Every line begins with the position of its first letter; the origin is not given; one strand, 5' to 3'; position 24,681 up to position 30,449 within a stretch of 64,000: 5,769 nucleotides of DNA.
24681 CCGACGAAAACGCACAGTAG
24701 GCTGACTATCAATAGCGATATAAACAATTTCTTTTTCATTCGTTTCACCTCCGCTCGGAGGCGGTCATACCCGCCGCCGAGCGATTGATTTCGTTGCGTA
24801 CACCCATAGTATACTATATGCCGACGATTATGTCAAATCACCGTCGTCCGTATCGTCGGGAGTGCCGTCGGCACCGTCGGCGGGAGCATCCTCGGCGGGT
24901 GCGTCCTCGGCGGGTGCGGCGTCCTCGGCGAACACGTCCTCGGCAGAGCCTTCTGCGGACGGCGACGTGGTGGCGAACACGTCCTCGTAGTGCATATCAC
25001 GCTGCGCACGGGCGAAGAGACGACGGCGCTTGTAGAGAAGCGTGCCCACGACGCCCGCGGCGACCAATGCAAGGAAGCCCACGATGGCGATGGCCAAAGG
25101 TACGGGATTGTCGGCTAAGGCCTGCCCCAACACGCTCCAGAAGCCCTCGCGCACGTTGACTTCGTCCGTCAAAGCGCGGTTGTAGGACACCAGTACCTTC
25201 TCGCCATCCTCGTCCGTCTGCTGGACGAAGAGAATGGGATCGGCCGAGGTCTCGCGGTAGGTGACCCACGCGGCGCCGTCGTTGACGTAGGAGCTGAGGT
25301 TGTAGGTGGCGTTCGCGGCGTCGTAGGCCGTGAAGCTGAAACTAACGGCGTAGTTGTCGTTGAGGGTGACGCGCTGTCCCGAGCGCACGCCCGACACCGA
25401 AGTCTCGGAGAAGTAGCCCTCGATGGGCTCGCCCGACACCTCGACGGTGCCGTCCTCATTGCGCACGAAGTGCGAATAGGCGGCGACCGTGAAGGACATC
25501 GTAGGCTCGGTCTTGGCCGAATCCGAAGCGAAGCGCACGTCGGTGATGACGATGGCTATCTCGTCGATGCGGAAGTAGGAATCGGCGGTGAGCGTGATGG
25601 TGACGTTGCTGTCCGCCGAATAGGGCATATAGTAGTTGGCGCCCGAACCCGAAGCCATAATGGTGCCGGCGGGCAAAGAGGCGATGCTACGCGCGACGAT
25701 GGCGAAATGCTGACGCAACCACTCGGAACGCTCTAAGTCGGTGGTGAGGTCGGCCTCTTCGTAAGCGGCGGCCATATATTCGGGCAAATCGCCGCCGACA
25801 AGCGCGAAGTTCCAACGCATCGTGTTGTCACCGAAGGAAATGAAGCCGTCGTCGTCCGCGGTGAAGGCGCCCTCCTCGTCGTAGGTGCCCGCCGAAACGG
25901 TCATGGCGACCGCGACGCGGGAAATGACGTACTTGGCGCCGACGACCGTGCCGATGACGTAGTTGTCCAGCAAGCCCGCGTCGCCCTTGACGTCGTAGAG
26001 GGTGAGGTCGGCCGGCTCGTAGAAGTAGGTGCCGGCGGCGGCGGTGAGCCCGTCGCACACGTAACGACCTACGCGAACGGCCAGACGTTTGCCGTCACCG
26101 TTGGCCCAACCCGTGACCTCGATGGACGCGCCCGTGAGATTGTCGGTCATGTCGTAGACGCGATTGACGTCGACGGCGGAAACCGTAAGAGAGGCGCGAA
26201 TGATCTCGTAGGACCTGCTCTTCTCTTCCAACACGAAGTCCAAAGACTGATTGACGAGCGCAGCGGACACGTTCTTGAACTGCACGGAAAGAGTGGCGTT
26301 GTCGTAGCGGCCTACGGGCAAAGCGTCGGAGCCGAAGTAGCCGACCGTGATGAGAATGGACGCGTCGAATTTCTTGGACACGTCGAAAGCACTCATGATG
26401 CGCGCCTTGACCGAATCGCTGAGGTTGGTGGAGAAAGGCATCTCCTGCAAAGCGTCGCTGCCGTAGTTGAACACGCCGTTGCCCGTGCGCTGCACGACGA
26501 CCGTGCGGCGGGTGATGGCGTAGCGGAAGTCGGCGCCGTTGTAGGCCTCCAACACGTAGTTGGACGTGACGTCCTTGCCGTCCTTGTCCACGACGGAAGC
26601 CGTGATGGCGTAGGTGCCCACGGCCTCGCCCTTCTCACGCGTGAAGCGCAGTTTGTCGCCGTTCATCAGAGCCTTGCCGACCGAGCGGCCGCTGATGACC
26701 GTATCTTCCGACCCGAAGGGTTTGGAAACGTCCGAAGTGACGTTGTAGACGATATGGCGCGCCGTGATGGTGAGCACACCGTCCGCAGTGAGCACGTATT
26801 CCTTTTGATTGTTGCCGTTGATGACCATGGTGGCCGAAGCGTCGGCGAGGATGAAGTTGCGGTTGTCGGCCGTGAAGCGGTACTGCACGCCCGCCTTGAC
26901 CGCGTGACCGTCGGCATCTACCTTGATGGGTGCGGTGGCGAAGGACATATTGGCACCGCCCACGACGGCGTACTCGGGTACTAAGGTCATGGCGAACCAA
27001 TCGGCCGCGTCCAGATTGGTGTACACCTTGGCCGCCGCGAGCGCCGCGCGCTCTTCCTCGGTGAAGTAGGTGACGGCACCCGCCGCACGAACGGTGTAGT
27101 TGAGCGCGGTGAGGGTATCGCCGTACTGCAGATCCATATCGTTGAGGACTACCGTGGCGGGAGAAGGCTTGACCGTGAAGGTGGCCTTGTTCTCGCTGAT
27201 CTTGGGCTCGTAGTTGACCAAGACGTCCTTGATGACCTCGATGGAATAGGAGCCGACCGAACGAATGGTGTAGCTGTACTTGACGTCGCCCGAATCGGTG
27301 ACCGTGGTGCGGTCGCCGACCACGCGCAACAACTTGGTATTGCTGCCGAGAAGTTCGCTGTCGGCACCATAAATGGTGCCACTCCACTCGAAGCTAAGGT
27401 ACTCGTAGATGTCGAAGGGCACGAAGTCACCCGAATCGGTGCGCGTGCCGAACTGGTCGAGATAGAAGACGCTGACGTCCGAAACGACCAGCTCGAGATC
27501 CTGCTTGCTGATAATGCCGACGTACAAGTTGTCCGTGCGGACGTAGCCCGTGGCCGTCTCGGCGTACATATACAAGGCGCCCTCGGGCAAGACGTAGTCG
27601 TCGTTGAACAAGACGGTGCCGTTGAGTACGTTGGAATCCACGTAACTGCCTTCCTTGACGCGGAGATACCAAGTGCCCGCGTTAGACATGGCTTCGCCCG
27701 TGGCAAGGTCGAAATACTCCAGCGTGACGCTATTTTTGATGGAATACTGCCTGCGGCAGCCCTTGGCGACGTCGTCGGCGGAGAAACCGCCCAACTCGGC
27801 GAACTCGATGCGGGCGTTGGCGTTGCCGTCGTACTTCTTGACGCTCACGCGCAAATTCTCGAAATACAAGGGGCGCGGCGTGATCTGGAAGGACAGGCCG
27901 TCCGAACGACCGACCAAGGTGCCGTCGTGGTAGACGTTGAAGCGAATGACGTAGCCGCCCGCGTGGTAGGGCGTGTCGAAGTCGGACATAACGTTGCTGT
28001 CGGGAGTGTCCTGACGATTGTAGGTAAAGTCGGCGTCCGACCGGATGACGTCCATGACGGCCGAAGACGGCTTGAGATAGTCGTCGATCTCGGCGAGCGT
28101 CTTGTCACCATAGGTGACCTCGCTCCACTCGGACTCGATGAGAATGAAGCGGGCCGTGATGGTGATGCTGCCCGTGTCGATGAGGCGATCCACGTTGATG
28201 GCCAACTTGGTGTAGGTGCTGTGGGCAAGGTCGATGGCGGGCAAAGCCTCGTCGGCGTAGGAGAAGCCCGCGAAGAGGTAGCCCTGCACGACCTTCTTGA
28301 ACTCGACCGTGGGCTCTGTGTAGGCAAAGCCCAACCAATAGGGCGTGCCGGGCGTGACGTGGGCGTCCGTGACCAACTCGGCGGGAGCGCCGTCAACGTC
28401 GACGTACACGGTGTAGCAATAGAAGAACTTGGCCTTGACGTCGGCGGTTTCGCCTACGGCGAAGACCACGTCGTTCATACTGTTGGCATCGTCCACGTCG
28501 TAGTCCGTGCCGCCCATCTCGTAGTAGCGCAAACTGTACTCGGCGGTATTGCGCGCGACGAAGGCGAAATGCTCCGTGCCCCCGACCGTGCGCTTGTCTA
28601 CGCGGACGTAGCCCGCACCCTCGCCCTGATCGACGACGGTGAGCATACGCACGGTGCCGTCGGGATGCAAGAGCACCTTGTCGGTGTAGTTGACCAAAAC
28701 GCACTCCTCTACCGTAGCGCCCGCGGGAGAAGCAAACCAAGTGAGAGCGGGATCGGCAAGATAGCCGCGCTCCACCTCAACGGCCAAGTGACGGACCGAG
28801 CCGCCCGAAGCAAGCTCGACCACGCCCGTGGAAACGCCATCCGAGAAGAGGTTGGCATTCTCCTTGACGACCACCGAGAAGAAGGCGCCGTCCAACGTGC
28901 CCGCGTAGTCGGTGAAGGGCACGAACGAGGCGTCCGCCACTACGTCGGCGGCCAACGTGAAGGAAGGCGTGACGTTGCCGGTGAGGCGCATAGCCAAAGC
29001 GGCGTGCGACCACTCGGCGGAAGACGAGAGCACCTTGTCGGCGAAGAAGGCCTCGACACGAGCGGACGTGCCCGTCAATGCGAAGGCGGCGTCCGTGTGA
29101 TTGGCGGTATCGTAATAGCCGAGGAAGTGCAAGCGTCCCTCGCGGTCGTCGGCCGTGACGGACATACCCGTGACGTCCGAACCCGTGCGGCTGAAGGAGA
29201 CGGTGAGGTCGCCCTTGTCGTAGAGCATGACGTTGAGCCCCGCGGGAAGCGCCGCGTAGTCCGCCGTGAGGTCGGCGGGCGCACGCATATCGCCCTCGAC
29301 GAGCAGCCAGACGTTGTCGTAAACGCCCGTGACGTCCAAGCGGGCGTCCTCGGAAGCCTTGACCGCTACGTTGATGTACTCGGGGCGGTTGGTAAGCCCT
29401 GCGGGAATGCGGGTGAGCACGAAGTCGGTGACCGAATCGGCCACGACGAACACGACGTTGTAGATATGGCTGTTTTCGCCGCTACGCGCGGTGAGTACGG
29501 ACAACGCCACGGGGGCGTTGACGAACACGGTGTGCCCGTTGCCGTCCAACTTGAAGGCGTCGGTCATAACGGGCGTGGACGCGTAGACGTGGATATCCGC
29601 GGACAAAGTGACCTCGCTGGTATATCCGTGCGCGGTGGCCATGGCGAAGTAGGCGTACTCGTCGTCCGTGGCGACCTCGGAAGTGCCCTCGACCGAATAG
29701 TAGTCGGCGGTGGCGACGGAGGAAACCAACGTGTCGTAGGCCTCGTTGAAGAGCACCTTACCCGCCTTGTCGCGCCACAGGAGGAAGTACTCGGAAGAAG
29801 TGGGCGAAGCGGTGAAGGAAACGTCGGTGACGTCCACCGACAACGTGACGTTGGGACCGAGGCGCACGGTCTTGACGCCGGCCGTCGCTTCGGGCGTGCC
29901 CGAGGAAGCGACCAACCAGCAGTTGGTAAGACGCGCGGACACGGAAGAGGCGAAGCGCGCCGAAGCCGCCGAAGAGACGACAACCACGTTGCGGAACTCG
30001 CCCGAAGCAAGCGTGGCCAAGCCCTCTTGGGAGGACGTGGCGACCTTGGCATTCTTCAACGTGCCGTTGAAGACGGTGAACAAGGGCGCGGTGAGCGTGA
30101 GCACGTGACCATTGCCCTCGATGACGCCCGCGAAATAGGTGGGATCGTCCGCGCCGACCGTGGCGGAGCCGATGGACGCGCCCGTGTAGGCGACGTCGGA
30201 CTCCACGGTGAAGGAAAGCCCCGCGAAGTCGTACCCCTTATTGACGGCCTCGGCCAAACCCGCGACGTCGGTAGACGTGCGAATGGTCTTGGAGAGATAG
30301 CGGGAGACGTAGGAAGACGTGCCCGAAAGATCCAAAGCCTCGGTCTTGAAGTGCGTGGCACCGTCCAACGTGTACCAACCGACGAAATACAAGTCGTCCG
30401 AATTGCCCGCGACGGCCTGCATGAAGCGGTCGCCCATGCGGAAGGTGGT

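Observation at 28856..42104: Giant B: 14 modules with a conserved head, with spacing contracting toward the C-terminus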

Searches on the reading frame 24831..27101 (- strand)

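Call 34: search_protein_families(library=pfam, proteins=[window:24831-27101:-], max_evalue=1)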
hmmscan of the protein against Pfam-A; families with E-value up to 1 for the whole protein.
window:24831-27101:- (757 aa): 2 families
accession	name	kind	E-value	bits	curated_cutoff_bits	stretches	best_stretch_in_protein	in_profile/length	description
PF18676.6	MBG_2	-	3.2e-05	24.9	25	2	123-189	6-69/72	MBG domain (YGX type)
PF06903.17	VirK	-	0.074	13.6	23.7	0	43-81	47-85/98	VirK protein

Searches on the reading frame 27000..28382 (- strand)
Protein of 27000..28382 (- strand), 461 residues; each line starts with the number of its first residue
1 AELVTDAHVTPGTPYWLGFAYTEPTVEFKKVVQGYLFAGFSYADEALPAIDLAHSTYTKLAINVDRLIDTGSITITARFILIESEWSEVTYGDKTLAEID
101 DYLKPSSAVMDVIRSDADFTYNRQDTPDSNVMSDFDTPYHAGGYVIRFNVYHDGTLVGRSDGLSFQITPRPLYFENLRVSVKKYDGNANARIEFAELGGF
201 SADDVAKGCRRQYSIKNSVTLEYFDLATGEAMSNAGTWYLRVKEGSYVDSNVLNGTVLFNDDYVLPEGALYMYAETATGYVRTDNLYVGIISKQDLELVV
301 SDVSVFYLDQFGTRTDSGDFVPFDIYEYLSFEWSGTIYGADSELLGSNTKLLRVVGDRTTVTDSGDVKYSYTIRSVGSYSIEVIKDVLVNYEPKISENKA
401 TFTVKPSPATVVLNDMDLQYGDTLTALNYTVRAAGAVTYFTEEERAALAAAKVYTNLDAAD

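Call 34: search_protein_families(library=pfam, proteins=[window:27000-28382:-], max_evalue=1)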
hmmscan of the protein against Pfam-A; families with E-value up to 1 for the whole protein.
window:27000-28382:- (461 aa): 1 family
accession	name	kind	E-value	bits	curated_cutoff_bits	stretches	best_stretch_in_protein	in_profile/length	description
PF18657.6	YDG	-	0.065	13.9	25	1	168-214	1-53/85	YDG domain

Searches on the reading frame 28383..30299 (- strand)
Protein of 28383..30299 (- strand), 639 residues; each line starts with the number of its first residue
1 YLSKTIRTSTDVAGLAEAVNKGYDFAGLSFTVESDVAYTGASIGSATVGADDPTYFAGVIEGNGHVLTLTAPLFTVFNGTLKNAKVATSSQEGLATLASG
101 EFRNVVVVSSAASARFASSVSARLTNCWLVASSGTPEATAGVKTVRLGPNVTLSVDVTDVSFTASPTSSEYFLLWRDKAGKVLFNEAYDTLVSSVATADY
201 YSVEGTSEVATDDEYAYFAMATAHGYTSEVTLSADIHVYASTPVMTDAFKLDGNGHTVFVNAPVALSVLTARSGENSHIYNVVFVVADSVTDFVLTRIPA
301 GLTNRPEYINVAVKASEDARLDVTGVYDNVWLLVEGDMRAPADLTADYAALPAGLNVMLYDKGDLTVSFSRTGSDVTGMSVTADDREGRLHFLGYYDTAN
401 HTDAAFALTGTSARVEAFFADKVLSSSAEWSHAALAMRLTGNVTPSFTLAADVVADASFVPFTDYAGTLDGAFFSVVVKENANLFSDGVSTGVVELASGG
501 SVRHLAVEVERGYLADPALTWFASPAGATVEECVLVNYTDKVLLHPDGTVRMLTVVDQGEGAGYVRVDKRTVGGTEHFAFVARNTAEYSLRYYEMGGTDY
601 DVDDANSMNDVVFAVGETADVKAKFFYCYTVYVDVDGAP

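Call 54: predict_structure(alignment_id=A3)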
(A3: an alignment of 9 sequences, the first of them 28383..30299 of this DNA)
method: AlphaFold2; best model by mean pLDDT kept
length: 639 residues; sequences in the alignment: 9
mean_pLDDT: 85.1   pTM: 0.77
mean pLDDT of the five models: 85.1, 84.9, 83.5, 83.5, 83.4
residues with pLDDT >= 90: 301; 70-90: 258; 50-70: 69; < 50: 11
segments of 3 or more residues with pLDDT < 50: 48-50, 604-607, 637-639
pLDDT, mean of each block of 10 residues (from residue 1): 89 91 90 93 70 84 92 93 94 92 95 92 94 86 93 90 91 92 89 88 94 93 88 94 88 95 82 79 92 82 85 87 84 88 83 90 90 88 80 88 86 91 94 89 87 90 92 90 68 89 92 79 88 86 80 78 73 57 61 77 56 68 70 53
secondary structure, 60 per line:
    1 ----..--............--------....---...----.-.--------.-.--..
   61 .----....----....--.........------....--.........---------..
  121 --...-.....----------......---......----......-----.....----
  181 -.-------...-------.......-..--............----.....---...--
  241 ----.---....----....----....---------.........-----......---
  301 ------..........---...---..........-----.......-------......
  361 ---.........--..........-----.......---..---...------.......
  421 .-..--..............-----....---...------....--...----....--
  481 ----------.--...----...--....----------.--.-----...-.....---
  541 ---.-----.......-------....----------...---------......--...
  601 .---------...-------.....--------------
elements in order: H9-20 E29-32 E36-38 E59-61 E66-69 E74-77 E80-88 E95-98 E101-109 E123-125 E127-131 E142-147 E151-156 E161-166 E172-176 E190-192 E200-206 H212-223 E228-232 E236-238 E249-252 E257-260 E265-268 E278-286 E292-297 E307-316 E320-322 E326-335 H341-347 E355-360 E364-372 E375-384 E390-396 E405-407 E414-421 H427-440 E446-449 E453-455 E462-465 E468-470 E475-478 E494-496 E501-503 E506-509 E529-531 E533-537 E550-556 E564-567 E578-580 E590-595 E598-601 E611-613 E621-625
